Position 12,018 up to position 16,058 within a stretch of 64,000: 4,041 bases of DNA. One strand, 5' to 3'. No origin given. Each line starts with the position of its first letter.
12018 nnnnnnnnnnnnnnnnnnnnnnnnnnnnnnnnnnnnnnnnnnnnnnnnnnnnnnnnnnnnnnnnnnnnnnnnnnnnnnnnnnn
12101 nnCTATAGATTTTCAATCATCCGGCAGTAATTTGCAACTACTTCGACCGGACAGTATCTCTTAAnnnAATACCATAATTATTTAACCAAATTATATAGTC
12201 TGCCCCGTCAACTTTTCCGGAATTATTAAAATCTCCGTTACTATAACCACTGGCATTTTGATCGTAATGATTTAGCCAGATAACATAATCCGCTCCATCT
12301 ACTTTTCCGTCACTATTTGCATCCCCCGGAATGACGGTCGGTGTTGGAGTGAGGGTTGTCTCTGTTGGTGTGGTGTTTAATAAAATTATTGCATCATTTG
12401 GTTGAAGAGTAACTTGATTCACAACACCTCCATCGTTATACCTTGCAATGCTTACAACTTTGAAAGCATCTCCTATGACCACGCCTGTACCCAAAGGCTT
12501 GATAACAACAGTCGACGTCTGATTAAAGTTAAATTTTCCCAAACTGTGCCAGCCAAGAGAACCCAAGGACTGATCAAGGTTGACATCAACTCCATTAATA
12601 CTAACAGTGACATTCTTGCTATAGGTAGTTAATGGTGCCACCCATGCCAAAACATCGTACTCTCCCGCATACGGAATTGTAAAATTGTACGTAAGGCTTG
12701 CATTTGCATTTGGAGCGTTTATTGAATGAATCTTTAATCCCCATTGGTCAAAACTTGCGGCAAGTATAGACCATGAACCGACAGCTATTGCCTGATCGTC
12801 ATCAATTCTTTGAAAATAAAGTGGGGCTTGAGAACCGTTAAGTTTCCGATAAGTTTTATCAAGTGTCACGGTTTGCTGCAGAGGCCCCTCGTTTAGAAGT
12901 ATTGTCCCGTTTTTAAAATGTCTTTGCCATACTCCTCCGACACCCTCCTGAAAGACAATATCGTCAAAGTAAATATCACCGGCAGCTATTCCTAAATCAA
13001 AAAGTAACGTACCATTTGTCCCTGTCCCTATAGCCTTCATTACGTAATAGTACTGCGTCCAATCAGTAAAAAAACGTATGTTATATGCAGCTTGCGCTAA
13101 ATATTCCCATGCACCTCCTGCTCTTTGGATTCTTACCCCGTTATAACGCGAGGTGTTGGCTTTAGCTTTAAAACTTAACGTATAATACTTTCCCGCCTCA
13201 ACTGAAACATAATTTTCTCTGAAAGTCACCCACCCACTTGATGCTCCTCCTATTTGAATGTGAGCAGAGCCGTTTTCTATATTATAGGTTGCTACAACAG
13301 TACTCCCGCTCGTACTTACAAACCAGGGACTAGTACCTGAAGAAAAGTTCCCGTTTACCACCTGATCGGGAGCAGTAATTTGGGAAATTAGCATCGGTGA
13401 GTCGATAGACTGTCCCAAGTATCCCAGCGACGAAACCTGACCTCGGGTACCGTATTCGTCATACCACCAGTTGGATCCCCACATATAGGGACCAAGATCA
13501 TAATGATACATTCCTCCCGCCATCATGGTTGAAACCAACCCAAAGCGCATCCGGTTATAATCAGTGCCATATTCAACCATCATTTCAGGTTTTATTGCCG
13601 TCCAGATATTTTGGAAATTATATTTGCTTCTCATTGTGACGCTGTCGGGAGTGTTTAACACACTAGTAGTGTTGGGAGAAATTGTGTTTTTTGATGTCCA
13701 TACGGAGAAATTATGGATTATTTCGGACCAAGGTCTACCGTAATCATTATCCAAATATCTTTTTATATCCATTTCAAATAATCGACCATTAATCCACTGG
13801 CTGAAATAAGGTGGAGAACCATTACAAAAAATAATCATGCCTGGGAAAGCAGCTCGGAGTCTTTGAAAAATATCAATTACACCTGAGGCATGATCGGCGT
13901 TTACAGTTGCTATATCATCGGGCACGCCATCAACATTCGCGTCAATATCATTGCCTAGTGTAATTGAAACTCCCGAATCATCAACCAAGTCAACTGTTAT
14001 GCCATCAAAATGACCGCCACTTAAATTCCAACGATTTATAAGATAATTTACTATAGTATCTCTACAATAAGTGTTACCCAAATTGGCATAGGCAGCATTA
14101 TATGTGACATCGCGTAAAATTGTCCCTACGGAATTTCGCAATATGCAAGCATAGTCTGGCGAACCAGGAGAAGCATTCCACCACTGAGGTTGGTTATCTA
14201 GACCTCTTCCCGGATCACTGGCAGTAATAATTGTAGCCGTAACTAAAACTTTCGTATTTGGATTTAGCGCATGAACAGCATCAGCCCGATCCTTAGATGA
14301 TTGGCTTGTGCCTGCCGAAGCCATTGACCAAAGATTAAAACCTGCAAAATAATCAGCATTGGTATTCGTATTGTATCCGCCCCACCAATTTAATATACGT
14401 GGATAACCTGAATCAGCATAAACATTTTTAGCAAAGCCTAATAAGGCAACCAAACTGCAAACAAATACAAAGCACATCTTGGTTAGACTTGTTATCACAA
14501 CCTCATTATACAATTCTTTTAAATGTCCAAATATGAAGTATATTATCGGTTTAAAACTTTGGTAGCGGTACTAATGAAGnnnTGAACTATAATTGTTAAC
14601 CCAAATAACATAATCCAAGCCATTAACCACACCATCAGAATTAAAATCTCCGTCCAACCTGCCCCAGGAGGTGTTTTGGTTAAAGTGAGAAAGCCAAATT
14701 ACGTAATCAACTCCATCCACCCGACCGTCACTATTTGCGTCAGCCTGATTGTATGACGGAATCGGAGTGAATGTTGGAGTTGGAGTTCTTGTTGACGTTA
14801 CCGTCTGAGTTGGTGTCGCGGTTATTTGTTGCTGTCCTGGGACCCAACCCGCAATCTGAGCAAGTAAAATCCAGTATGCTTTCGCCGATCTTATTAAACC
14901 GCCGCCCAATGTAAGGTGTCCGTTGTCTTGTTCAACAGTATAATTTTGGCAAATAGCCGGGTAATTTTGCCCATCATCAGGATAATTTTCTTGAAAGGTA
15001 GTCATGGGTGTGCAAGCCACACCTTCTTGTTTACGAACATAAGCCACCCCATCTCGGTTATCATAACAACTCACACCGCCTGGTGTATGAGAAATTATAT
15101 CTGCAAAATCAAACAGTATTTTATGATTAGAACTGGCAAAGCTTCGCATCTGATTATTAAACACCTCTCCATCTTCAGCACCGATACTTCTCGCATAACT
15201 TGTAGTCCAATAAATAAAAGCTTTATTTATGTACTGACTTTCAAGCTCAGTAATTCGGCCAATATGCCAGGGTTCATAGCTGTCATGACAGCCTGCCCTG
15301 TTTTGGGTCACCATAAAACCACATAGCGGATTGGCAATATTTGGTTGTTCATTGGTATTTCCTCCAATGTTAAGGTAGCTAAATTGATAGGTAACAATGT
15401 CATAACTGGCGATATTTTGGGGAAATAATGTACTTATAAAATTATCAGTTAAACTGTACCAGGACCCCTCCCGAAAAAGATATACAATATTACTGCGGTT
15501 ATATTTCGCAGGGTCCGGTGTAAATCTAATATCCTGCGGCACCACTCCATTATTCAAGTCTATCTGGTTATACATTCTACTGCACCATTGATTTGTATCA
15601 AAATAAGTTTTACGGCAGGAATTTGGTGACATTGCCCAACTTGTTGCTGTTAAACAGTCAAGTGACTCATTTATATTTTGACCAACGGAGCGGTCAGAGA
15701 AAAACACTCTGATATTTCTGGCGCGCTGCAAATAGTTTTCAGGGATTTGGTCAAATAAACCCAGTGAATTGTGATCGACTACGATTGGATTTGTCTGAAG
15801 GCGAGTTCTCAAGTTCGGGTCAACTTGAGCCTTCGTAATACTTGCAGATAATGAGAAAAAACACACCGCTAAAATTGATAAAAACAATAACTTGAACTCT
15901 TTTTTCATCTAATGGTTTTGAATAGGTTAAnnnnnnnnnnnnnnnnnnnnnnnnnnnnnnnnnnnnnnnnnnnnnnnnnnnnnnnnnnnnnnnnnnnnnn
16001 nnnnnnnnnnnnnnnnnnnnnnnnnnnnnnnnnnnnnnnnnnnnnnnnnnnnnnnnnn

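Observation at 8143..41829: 34-kb co-directional cellulosome-like supercluster: 13 dockerin-tagged secreted enzymes plus 5 cohesin proteins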

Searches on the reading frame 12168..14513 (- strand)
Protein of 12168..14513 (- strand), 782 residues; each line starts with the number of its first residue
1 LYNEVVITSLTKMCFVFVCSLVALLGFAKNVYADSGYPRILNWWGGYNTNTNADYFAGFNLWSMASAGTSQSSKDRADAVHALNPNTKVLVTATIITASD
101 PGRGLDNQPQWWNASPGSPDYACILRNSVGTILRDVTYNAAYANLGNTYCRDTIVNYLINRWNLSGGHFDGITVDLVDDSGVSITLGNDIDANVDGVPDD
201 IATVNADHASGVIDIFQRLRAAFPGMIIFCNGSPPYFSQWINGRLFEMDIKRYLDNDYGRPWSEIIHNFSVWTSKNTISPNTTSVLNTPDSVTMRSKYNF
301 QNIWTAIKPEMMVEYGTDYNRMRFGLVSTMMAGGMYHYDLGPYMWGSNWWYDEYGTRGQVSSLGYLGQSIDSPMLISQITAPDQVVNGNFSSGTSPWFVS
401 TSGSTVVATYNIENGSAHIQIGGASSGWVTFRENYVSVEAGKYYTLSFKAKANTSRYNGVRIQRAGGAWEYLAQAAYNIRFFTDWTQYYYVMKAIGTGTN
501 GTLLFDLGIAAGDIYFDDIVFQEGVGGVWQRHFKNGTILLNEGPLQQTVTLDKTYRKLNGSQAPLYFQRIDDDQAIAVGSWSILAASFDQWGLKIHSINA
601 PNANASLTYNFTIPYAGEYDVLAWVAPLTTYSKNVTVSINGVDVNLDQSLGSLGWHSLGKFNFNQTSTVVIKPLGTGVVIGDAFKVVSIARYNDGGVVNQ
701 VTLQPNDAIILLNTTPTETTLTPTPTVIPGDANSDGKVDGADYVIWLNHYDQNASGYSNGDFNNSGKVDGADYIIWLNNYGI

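Call 4: search_protein_families(library=pfam, max_evalue=0.01, proteins=[window:12168-14513:-])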
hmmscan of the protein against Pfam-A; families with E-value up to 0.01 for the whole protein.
window:12168-14513:- (782 aa): 3 families
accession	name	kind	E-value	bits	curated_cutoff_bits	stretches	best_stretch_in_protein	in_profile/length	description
PF02018.23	CBM_4_9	-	6.6e-12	46.4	25.9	1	384-491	3-115/136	Carbohydrate binding domain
PF25275.1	Golvesin_C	-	5.5e-11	43.1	31.6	1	573-687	9-131/132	Golvesin C-terminal domain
PF00404.24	Dockerin_1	-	0.0025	18.4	22.9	1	729-774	1-50/57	Dockerin type I domain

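Call 38: search_protein_families(library=ncbifam, max_evalue=0.1, proteins=[window:12168-14513:-])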
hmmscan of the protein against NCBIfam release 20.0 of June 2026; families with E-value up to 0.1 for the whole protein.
window:12168-14513:- (782 aa): 2 families
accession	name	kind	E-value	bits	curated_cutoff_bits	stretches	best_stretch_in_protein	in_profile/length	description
NF045824.1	RhmsylMtase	equivalog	0.0063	15.9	400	1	256-320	9-72/226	rhamnosyl O-methyltransferase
NF041540.1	dockerin_GC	domain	0.014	15.8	29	1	731-780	11-63/67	GC-type dockerin domain-anchored protein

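Call 57: search_solved_structures(query=window:12168-14513:-, max_evalue=10)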
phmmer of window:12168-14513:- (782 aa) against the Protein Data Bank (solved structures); distinct sequences matched with E-value up to 10: 16.
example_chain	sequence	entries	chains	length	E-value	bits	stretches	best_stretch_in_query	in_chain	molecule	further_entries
1gui_A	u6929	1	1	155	1.1e-08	36.8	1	384-520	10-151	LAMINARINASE 16A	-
9ytc_F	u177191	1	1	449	0.001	20.4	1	99-171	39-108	S212 Fab heavy chain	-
4mgq_A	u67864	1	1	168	0.0025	19.1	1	436-524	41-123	Glycosyl hydrolase family 10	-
9og1_B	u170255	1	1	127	0.017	16.3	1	100-165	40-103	Monoclonal antibody 02M12 heavy chain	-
5nb5_H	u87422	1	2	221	0.018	16.3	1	100-174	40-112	design of antibodies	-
9gvb_B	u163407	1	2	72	0.061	14.5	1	724-759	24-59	Group 2 dockerin from R. flavefaciens FD-1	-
9mib_H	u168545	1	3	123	0.08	14.1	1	100-168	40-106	206-9C09 heavy chain Fv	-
4zcu_A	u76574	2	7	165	0.11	13.7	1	729-781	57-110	Calcium-binding mitochondrial carrier protein SCaMC-1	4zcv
4n5x_A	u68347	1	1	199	0.15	13.3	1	729-781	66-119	Calcium-binding mitochondrial carrier protein SCaMC-1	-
9gfg_H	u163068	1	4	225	0.21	12.8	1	101-170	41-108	BCR P3129 heavy chain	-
1daq_A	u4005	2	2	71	0.37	11.9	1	726-774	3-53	ENDOGLUCANASE SS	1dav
7tb8_H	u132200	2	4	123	0.39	11.9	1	111-174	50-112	The heavy chain of SARS-CoV-2 antiboddy antibody B1-182.1 | heavy chain of antibody B1-182.1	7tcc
2mte_A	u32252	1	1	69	0.42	11.7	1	726-774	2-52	Cellulose 1,4-beta-cellobiosidase (reducing end) CelS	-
6kg9_A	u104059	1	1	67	0.52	11.5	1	727-774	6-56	And cellulose-binding endoglucanase family 9 CelL ortholog dockerin domain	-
6kge_D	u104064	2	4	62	0.86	10.7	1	727-774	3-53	And cellulose-binding endoglucanase family 9 CelL ortholog dockerin domain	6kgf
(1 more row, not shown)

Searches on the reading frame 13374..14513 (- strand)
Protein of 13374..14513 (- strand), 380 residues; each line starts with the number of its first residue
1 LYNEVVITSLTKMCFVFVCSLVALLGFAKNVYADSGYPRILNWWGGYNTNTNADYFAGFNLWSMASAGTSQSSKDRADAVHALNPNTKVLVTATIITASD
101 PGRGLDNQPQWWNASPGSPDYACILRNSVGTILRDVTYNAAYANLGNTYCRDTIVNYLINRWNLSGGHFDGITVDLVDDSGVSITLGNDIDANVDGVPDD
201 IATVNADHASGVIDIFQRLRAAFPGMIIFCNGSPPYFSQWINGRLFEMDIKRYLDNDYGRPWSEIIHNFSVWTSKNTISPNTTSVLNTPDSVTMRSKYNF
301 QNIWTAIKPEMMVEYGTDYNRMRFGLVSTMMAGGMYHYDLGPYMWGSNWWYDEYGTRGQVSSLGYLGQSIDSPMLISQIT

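Call 96: search_protein_families(library=pfam, max_evalue=10, proteins=[window:13374-14513:-])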
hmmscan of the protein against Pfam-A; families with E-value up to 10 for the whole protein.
window:13374-14513:- (380 aa): 0 families

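Call 98: find_related_loci(query=A6, collection=metagenome_contigs, flank=3000)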
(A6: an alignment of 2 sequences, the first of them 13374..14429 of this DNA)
Query A6 (352 aa) in metagenome_contigs; peptide patterns used: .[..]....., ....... (x = any residue, [..] = any of these).
598 stretches matched a pattern, but none encodes a relative of the query by tblastn (E <= 1e-3).

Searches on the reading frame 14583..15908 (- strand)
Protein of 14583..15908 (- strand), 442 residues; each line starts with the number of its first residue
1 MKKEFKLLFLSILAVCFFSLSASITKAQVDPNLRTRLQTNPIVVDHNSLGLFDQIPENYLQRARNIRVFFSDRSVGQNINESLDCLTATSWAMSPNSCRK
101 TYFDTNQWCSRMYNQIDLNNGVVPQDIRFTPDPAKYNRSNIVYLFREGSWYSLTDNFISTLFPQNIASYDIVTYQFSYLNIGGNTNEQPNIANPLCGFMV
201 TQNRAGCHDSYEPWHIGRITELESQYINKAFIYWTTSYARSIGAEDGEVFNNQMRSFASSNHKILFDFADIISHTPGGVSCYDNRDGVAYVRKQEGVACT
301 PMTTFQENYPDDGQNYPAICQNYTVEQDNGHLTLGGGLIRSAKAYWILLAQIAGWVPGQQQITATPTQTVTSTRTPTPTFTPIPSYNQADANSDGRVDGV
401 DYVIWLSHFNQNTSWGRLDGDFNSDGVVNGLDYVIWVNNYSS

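Call 4: search_protein_families(library=pfam, max_evalue=0.01, proteins=[window:14583-15908:-])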
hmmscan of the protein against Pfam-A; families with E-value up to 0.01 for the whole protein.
window:14583-15908:- (442 aa): 1 family
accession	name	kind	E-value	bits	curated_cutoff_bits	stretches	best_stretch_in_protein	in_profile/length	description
PF00404.24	Dockerin_1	-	0.00012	22.7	22.9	0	420-437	2-19/57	Dockerin type I domain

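Call 25: search_protein_families(library=pfam, max_evalue=5, proteins=[window:14583-15908:-])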
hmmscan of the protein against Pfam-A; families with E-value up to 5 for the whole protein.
window:14583-15908:- (442 aa): 1 family
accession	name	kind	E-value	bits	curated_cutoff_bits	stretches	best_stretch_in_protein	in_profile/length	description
PF00404.24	Dockerin_1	-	0.00012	22.7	22.9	1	420-437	2-19/57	Dockerin type I domain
